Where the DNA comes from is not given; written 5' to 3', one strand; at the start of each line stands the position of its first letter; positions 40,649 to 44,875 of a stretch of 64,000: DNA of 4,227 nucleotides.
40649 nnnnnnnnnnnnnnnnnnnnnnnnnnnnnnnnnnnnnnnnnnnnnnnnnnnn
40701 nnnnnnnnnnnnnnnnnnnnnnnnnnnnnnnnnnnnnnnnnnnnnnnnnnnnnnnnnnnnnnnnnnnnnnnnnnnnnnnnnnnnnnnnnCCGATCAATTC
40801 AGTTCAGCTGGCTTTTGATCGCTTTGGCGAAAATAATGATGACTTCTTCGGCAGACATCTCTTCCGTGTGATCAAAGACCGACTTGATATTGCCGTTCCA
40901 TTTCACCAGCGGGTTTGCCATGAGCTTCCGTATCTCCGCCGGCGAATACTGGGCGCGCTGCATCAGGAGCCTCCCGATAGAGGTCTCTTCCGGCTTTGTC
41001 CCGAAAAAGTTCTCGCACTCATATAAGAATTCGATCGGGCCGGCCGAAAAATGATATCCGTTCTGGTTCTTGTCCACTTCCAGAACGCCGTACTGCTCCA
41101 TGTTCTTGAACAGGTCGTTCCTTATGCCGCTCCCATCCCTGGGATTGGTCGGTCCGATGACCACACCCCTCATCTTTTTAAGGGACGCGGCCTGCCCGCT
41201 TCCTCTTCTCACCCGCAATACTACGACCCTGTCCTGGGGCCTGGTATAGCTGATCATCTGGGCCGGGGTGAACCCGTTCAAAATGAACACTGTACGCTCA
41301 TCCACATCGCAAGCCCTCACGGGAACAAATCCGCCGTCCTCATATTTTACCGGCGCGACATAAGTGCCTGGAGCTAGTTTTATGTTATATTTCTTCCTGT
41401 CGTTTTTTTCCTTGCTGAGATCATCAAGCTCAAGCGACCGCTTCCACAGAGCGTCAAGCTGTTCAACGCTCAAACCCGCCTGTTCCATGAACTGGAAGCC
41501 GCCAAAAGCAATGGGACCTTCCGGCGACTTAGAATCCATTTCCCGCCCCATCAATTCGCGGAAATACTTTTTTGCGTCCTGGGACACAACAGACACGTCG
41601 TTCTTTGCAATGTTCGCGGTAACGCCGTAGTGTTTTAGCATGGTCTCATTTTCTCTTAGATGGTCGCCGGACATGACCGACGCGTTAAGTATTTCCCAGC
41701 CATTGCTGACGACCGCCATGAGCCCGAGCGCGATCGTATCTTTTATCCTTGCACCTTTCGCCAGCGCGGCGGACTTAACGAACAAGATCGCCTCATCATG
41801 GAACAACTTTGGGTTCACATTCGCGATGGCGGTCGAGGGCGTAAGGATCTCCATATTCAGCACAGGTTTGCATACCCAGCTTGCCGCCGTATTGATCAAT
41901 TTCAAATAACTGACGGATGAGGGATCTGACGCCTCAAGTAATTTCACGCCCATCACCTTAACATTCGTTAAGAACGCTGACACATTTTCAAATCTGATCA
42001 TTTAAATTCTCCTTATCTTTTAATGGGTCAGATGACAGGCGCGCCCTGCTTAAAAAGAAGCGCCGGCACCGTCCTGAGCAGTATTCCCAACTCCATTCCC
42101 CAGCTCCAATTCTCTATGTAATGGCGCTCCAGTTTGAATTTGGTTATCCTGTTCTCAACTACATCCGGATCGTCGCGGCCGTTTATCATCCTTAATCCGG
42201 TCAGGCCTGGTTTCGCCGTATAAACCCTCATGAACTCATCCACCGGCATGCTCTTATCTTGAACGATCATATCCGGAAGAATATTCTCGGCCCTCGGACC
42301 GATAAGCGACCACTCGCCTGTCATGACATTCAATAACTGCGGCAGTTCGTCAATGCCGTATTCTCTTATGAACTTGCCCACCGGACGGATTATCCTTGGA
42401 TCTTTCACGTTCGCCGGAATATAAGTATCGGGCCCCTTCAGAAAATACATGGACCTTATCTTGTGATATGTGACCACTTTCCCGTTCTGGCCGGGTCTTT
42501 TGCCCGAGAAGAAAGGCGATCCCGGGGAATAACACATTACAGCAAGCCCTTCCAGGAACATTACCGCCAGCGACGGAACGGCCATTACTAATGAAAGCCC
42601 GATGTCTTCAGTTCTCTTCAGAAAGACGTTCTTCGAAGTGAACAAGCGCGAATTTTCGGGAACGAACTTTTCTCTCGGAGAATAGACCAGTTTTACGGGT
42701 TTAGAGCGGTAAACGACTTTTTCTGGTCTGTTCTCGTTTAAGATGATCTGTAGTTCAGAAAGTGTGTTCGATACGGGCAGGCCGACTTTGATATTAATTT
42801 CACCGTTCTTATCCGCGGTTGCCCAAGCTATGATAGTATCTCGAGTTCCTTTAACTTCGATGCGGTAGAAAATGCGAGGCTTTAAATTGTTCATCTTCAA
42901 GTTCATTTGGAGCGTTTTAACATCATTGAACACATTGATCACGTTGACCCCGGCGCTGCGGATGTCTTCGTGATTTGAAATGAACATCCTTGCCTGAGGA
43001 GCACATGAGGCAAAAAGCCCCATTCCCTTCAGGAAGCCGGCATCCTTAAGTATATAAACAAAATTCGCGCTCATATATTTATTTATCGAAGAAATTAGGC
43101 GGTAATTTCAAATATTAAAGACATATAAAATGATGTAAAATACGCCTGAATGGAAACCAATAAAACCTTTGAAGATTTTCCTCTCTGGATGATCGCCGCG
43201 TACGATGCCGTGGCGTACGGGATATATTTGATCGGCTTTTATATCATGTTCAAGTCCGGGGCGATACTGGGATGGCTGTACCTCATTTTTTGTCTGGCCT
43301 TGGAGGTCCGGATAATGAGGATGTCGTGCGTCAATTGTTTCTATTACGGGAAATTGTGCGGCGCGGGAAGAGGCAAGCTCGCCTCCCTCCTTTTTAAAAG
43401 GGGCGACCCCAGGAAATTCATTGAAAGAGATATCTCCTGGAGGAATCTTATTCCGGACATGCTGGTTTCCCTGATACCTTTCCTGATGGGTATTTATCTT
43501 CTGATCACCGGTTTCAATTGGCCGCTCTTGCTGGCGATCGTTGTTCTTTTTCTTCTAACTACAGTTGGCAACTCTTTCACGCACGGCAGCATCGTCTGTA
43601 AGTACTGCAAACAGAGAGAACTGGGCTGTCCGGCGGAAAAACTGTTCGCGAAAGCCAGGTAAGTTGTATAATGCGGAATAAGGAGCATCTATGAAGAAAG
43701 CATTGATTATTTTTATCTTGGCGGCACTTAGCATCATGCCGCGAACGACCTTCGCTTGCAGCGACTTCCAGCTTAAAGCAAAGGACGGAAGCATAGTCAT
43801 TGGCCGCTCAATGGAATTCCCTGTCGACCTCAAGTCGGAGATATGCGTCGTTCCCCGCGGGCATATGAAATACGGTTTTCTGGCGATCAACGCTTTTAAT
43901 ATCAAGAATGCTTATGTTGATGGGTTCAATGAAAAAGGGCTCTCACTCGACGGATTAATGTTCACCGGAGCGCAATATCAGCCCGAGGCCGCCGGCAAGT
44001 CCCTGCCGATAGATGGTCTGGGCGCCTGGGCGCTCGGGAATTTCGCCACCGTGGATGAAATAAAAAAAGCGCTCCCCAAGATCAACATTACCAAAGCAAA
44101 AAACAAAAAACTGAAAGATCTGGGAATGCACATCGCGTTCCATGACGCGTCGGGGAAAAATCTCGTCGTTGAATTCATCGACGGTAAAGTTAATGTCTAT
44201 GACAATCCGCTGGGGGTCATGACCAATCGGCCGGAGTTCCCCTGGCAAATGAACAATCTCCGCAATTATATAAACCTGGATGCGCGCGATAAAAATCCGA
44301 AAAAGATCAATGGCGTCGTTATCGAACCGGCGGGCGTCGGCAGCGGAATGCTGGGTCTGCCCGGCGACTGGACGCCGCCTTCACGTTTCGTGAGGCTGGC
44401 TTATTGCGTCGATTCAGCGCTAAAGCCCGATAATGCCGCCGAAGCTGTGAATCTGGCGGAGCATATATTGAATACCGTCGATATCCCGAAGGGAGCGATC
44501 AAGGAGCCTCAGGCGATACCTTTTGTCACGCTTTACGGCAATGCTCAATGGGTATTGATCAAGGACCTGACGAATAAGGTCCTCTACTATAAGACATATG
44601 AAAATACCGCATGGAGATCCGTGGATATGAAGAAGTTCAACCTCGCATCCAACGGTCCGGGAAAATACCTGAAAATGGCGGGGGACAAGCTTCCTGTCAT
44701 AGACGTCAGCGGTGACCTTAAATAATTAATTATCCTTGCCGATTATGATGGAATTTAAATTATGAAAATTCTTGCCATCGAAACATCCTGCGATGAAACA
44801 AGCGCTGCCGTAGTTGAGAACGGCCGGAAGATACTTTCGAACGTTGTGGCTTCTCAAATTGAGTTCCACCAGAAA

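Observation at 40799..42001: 400-aa protein with a divergent NDK-like fold next to a sugar-phosphate transferase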

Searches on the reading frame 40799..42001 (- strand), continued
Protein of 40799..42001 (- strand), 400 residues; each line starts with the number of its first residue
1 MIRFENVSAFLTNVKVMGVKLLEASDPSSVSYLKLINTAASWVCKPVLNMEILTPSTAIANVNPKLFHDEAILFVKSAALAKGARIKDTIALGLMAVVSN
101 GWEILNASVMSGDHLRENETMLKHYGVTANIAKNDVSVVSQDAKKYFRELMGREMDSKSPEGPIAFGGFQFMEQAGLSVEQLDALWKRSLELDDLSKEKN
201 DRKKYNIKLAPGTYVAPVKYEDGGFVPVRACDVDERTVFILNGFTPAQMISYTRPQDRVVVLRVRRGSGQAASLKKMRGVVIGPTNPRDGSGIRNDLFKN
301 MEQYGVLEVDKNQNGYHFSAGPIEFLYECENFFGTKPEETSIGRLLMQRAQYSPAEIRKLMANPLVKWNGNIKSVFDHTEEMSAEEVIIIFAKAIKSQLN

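Call 72: get_annotated_region(hit=H2, flank=7000)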
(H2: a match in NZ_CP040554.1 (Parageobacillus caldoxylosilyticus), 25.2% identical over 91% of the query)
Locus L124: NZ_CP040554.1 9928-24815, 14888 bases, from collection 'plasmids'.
description: Parageobacillus caldoxylosilyticus strain ER4B plasmid unnamed, complete sequence
organism: Parageobacillus caldoxylosilyticus (NCBI taxid 81408)
taxonomy: Bacteria; Bacillota; Bacilli; Bacillales; Bacillaceae; Parageobacillus; Parageobacillus caldoxylosilyticus
host: -; source: pure culture,compost; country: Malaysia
typing (MOB-suite, as given by PLSDB): conjugative; relaxase MOBQ; mating-pair formation MPF_T
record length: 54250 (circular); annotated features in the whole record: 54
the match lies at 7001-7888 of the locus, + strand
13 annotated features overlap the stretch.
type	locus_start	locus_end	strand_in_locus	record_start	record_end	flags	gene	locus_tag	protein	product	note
CDS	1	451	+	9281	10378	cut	-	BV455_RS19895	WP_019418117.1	myo-inositol-1-phosphate synthase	-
CDS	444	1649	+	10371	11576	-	-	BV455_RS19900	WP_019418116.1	methionine adenosyltransferase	-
CDS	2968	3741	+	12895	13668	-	-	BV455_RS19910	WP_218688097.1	glucose 1-dehydrogenase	-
CDS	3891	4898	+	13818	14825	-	-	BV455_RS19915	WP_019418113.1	hypothetical protein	-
CDS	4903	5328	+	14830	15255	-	-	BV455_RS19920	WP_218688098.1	AAA family ATPase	-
CDS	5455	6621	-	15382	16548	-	-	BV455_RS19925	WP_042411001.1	IS256 family transposase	-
CDS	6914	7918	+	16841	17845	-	-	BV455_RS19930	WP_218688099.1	hypothetical protein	-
CDS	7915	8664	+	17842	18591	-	-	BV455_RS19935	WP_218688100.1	5'/3'-nucleotidase SurE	-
CDS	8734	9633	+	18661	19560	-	-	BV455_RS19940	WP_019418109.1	hypothetical protein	-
CDS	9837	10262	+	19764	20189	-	-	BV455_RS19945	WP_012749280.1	NUDIX hydrolase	-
CDS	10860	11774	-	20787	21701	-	-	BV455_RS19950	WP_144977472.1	tyrosine-type recombinase/integrase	GO:0015074 - DNA integration [Evidence IEA]; GO:0006310 - DNA recombination [Evidence IEA]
CDS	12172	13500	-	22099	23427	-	-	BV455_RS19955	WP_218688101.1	ArsB/NhaD family transporter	-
CDS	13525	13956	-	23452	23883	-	-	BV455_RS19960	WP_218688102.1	hypothetical protein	-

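Call 73: search_protein_families(library=pfam, proteins=[L123:210-1355:+, L123:1700-2689:+, L123:2947-4119:+, L123:4307-5548:-, L123:6902-7924:+, L123:7980-8516:+, L123:8673-9671:+, L123:11244-12050:+, L123:13304-14047:+, L124:8734-9633:+], max_evalue=0.001)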
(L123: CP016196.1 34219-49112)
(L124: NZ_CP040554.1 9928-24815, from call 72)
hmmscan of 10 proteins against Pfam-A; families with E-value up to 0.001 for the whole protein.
L123:210-1355:+ (381 aa): 1 family
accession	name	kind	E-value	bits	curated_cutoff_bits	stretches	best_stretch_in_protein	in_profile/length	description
PF14907.12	NTP_transf_5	-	8.5e-35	120.9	31.2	1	42-317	4-247/249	Uncharacterised nucleotidyltransferase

L123:1700-2689:+ (329 aa): 1 family
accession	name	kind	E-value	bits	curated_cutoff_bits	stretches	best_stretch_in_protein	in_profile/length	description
PF00296.26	Bac_luciferase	-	1.5e-42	146.6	27.9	1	10-303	21-313/314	Luciferase-like monooxygenase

L123:2947-4119:+ (390 aa): 1 family
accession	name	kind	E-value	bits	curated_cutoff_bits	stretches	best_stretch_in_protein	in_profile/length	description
PF13555.12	AAA_29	-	0.00028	21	27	0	159-193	15-50/61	P-loop containing region of AAA domain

L123:4307-5548:- (413 aa): 1 family
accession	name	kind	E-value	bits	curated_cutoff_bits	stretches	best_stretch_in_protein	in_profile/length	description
PF00144.29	Beta-lactamase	-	7.3e-48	163.9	27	1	74-382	11-318/329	Beta-lactamase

L123:6902-7924:+ (340 aa): 1 family
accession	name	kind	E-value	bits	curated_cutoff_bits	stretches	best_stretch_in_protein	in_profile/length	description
PF25801.1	HEAT_GCN1_C_2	-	0.00043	20.2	27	1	33-130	100-199/288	Stalled ribosome sensor GCN1-like, HEAT repeats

L123:7980-8516:+ (178 aa): 9 families
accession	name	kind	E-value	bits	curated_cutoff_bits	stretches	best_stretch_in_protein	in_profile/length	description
PF13238.12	AAA_18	-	1e-07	32.9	29.4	1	10-102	1-108/128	AAA domain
PF01202.28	SKI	-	2.4e-06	28.2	22.1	0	16-125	1-125/159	Shikimate kinase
PF13207.12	AAA_17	-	5e-06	27.3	27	1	13-37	1-25/136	AAA domain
PF24883.2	NPHP3_N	-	7.6e-05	23.4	24.8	1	9-46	24-60/164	Nephrocystin 3, N-terminal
PF13521.12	AAA_28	-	0.00017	22.3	27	0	9-36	1-28/164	AAA domain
PF00406.28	ADK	-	0.00018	22.1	26.8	0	12-35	1-24/151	Adenylate kinase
PF00931.28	NB-ARC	-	0.00031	20.5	23.5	0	9-104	20-68/248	NB-ARC domain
PF00005.33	ABC_tran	-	0.00048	21.2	25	0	7-32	11-36/137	ABC transporter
PF01712.25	dNK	-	0.00086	19.6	27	0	11-37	2-28/203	Deoxynucleoside kinase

L123:8673-9671:+ (332 aa): 3 families
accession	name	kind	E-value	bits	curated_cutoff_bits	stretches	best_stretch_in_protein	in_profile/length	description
PF01636.29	APH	-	1.9e-14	54.4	23.2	1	29-254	2-221/239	Phosphotransferase enzyme family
PF02958.26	EcKL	-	0.00013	21.8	22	1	154-247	167-265/294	Ecdysteroid kinase-like family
PF01633.27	Choline_kinase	-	0.00019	21.3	29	1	120-241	89-202/300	Choline/ethanolamine kinase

L123:11244-12050:+ (268 aa): 1 family
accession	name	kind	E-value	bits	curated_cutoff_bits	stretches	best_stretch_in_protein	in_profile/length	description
PF02811.25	PHP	-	2.3e-24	87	26.4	1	4-198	1-164/164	PHP domain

L123:13304-14047:+ (247 aa): 2 families
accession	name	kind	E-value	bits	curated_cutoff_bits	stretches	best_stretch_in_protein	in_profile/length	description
PF08282.18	Hydrolase_3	-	1.3e-17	64.9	20.9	1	11-233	21-242/255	haloacid dehalogenase-like hydrolase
PF05116.19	S6PP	-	0.00043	20.4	20.3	0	168-229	157-216/247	Sucrose-6F-phosphate phosphohydrolase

L124:8734-9633:+ (299 aa): 0 families

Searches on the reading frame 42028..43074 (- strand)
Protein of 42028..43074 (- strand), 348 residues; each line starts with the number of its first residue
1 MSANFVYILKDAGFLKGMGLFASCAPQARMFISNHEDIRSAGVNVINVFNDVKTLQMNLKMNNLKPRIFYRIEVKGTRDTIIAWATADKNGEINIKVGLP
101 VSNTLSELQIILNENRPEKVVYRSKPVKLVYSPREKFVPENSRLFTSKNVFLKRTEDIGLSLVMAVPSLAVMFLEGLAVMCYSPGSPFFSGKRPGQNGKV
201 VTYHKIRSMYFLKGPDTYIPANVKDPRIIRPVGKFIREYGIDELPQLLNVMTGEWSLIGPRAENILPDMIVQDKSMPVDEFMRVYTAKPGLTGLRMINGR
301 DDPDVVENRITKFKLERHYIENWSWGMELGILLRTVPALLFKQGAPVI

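Call 3: search_protein_families(library=pfam, proteins=[window:42028-43074:-], max_evalue=1)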
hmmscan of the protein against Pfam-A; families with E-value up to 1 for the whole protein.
window:42028-43074:- (348 aa): 2 families
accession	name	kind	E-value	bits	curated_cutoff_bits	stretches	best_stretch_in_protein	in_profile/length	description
PF02397.22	Bac_transf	-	4.2e-38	131.1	27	1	153-340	1-178/179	Bacterial sugar transferase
PF07938.18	Fungal_lectin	-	0.26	11.1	25.3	0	177-219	75-116/299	Fungal fucose-specific lectin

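Call 4: search_protein_families(library=ncbifam, proteins=[window:42028-43074:-], max_evalue=1)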
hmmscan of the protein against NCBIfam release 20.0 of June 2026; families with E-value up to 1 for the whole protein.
window:42028-43074:- (348 aa): 11 families
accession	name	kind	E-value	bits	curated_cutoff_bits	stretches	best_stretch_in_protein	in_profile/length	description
TIGR03025.1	EPS_sugtrans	subfamily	5.9e-50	170.8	295.55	1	141-345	246-444/445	exopolysaccharide biosynthesis polyprenyl glycosylphosphotransferase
TIGR03023.1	WcaJ_sugtrans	equivalog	2.6e-44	152.2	410.75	1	143-345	253-452/453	undecaprenyl-phosphate glucose phosphotransferase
TIGR03022.1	WbaP_sugtrans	subfamily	6.8e-35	121.2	403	2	224-345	345-455/456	undecaprenyl-phosphate galactose phosphotransferase WbaP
TIGR03013.1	EpsB_2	subfamily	1.4e-30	106.7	393.35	1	149-345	251-442/443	TIGR03013 family XrtA/PEP-CTERM system glycosyltransferase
NF007518.0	PRK10124.1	equivalog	4.3e-30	104.9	684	1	146-336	267-454/464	undecaprenyl-phosphate glucose phosphotransferase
NF050817.1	PolSacchBiosHfsE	equivalog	4.3e-29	101.6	750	1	147-341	266-461/467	polysaccharide biosynthesis protein HfsE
NF052601.1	undeca_RfbP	equivalog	2.9e-24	85.7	330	2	224-343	131-239/244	undecaprenyl-phosphate galactose phosphotransferase family protein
NF041877.1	EPS_EpsZ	equivalog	4.5e-23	81.6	800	1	147-345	260-458/459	exopolysaccharide biosynthesis polyisoprenyl-phosphate hexose-1-phosphate transferase EpsZ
NF011751.0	PRK15204.1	equivalog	1.7e-21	76.4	907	2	224-345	365-475/476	undecaprenyl-phosphate galactose phosphotransferase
NF045514.1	glycotran_HepC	equivalog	5.9e-13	48.6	140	1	125-262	93-211/220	heterocyst development glycosyltransferase HepC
NF005599.0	PRK07333.1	equivalog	0.077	11.5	549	1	143-176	364-397/414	ubiquinone biosynthesis hydroxylase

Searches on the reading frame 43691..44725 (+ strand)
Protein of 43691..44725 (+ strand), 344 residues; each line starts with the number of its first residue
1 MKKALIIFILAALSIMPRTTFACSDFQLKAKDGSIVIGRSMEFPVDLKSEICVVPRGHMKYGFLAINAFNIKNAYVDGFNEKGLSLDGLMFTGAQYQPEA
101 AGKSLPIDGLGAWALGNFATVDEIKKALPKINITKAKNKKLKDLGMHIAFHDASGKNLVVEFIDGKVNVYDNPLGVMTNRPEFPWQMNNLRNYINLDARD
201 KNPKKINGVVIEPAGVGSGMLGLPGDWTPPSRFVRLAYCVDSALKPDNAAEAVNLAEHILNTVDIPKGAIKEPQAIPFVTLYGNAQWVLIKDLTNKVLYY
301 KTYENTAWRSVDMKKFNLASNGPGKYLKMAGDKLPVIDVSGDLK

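Call 3: search_protein_families(library=pfam, proteins=[window:43691-44725:+], max_evalue=1)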
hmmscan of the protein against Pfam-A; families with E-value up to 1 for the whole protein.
window:43691-44725:+ (344 aa): 3 families
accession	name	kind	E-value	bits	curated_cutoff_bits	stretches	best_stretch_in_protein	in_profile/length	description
PF02275.23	CBAH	-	2e-59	202.3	20.4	1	23-323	1-313/316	Linear amide C-N hydrolases, choloylglycine hydrolase family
PF03417.21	AAT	-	0.26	11.4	23.2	1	58-179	30-139/225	Acyl-coenzyme A:6-aminopenicillanic acid acyl-transferase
PF25788.1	Ig_Rha78A_N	-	0.3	11.8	27.4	1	166-189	5-28/105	Rha78A-like, N-terminal immunoglobulin domain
